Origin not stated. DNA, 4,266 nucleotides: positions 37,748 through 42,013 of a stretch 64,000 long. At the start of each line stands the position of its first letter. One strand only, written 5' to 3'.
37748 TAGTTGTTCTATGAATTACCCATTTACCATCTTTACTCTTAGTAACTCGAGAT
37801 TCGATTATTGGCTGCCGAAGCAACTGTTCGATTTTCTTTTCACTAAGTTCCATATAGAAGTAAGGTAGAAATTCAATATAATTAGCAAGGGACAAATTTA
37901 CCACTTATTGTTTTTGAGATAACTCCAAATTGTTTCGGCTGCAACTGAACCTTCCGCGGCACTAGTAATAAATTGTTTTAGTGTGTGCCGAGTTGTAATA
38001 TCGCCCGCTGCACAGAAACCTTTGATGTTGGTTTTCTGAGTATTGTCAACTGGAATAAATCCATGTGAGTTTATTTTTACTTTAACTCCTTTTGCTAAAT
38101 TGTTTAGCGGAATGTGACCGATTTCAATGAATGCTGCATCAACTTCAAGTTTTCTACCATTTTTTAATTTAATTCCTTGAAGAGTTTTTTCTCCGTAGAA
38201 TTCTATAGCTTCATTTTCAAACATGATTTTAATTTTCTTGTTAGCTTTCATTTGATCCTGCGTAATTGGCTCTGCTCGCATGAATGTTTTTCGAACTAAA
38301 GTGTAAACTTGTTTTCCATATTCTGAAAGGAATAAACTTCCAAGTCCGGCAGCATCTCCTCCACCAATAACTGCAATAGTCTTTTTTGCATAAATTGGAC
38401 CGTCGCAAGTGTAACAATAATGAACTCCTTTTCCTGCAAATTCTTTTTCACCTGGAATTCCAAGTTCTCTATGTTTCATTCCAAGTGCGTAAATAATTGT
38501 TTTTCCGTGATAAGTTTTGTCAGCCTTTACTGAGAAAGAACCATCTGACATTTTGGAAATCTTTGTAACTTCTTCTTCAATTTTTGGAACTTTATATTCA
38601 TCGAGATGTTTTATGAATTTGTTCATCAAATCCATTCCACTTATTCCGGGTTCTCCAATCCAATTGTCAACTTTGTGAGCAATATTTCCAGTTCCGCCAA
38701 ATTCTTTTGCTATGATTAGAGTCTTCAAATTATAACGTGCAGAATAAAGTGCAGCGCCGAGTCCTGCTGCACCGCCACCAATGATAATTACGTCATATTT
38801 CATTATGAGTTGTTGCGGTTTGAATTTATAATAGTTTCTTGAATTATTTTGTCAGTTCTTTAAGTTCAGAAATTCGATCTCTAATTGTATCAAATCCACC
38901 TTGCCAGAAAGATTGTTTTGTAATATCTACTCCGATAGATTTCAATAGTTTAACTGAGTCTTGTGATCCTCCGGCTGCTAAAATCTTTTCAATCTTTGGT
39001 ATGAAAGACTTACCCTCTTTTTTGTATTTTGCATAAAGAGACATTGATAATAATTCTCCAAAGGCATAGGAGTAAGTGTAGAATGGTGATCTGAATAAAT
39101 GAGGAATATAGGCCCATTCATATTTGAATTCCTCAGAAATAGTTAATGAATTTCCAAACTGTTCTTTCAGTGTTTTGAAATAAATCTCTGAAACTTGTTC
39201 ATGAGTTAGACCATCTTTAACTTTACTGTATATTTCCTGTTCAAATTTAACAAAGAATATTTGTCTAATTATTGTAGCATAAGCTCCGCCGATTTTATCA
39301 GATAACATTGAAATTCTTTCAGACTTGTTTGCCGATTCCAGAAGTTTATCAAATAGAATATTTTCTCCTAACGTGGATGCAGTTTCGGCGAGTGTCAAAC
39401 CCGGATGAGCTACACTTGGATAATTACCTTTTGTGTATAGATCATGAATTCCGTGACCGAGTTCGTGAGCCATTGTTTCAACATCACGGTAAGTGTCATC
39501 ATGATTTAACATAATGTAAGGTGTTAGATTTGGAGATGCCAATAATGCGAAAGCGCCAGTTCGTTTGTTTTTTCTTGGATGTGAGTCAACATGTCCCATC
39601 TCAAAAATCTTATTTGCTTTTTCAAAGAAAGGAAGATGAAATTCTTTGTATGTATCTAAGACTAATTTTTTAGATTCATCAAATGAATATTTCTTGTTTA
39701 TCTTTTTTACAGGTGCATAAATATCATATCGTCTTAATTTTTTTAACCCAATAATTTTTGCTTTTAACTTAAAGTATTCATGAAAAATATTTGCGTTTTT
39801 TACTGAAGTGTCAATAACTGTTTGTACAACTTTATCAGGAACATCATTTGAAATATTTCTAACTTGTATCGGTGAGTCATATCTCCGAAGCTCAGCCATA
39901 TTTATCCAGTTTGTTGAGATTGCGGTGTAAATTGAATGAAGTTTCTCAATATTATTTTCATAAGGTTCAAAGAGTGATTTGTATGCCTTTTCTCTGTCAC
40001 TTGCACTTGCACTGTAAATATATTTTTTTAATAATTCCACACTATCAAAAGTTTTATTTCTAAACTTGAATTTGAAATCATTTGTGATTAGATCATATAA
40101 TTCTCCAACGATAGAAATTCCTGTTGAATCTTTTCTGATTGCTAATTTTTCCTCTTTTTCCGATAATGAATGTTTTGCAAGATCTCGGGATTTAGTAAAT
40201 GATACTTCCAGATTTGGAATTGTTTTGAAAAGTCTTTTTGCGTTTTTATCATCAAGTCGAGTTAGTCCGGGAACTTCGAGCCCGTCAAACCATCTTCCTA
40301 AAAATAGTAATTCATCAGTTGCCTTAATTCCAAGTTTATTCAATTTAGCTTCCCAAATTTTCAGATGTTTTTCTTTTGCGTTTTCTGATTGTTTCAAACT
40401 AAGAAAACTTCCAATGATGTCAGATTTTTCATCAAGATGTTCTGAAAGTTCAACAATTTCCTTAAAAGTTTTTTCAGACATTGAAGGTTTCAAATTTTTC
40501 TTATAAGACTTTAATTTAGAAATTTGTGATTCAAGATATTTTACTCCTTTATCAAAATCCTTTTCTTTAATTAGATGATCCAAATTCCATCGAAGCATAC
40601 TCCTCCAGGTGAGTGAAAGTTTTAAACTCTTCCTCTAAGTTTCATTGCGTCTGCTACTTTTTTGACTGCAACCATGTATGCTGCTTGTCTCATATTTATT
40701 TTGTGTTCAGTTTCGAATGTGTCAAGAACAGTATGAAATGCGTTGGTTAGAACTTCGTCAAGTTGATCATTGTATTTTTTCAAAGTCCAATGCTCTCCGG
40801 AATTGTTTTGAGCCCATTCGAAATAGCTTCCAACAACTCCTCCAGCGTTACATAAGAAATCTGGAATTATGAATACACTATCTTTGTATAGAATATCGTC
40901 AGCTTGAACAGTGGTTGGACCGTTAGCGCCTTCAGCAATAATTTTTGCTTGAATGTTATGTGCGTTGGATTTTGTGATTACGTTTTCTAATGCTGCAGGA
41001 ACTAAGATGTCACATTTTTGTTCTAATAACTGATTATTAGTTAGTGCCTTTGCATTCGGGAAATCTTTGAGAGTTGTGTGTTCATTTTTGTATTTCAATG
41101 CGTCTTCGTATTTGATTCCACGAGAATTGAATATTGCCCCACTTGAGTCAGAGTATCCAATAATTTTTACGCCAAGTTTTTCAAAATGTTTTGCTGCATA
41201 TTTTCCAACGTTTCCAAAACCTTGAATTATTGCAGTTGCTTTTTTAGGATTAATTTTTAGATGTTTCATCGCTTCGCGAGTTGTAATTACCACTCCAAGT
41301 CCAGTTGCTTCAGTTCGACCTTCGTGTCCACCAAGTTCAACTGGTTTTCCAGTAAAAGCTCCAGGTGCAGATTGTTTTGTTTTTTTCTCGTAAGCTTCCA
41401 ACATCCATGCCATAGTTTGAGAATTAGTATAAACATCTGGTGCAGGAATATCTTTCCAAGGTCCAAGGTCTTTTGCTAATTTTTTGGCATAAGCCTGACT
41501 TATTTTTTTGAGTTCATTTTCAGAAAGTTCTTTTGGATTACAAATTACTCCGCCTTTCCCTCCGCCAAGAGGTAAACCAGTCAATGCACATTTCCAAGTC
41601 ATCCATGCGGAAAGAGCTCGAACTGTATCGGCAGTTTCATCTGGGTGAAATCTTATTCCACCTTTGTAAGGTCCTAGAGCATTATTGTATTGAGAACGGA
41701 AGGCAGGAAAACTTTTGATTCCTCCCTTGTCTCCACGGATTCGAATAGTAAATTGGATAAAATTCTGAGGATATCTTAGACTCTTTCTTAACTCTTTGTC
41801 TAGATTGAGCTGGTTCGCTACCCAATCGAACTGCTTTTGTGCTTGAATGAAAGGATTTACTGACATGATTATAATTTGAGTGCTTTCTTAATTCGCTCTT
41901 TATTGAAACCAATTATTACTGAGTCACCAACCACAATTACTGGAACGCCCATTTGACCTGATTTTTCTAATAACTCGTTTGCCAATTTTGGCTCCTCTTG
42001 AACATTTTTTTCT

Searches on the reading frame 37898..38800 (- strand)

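Call 60: search_protein_families(library=pfam, proteins=[window:37898-38800:-], max_evalue=0.001)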
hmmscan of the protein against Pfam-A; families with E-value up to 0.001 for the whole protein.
window:37898-38800:- (300 aa): 9 families
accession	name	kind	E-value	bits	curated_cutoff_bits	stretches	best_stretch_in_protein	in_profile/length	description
PF07992.20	Pyr_redox_2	-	5.9e-38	131.4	26.1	1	2-283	1-290/291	Pyridine nucleotide-disulphide oxidoreductase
PF13738.12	Pyr_redox_3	-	1.4e-18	67.7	30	1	73-265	99-304/305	Pyridine nucleotide-disulphide oxidoreductase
PF00070.33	Pyr_redox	-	4.1e-07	30.9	22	1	142-214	2-81/82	Pyridine nucleotide-disulphide oxidoreductase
PF00890.30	FAD_binding_2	-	5e-06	26.4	20.4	1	3-40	1-38/414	FAD binding domain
PF03486.20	HI0933_like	-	5.2e-06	26.5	50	0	3-32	2-31/244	HI0933-like protein Rossmann domain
PF12831.13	FAD_oxidored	-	6.8e-06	26.1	27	1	3-33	1-31/416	FAD dependent oxidoreductase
PF01134.28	GIDA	-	3.7e-05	23.4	22.1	1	3-38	1-36/391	Glucose inhibited division protein A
PF01266.30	DAO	-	6.5e-05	23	27.9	1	3-38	1-37/353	FAD dependent oxidoreductase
PF01946.23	Thi4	-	0.00016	21.5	26.2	1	2-38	18-55/235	Thi4 family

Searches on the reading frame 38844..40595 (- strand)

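Call 60: search_protein_families(library=pfam, proteins=[window:38844-40595:-], max_evalue=0.001)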
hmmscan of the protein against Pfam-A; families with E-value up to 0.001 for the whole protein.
window:38844-40595:- (583 aa): 2 families
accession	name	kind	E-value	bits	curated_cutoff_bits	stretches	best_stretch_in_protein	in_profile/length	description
PF01432.26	Peptidase_M3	-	3.9e-50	172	27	1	193-567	3-454/457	Peptidase family M3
PF08439.15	Peptidase_M3_N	-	2.8e-06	27.9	25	1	111-176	2-70/70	Oligopeptidase F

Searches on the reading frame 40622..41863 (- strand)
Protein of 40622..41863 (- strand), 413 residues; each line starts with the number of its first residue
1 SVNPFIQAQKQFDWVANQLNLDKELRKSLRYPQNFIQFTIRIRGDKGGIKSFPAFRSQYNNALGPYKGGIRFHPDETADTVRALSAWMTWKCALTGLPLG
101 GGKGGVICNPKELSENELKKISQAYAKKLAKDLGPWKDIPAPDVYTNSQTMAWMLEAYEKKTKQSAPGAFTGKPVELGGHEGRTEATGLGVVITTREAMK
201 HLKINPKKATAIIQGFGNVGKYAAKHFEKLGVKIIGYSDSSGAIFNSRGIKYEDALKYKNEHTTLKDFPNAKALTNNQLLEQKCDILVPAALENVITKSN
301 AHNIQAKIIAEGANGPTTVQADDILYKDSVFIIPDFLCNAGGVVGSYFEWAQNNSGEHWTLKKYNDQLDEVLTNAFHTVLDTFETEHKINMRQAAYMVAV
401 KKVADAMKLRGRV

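Call 60: search_protein_families(library=pfam, proteins=[window:40622-41863:-], max_evalue=0.001)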
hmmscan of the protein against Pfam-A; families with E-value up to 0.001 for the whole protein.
window:40622-41863:- (413 aa): 3 families
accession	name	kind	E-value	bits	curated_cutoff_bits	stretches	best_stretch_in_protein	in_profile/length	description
PF00208.27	ELFV_dehydrog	-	3e-79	266.6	23.4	1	178-411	1-241/241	Glutamate/Leucine/Phenylalanine/Valine dehydrogenase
PF02812.23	ELFV_dehydrog_N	-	5.5e-53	178.6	25.3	1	32-160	1-129/129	Glu/Leu/Phe/Val dehydrogenase, dimerisation domain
PF02826.25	2-Hacid_dh_C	-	0.00042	20.2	25.1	0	202-250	30-80/178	D-isomer specific 2-hydroxyacid dehydrogenase, NAD binding domain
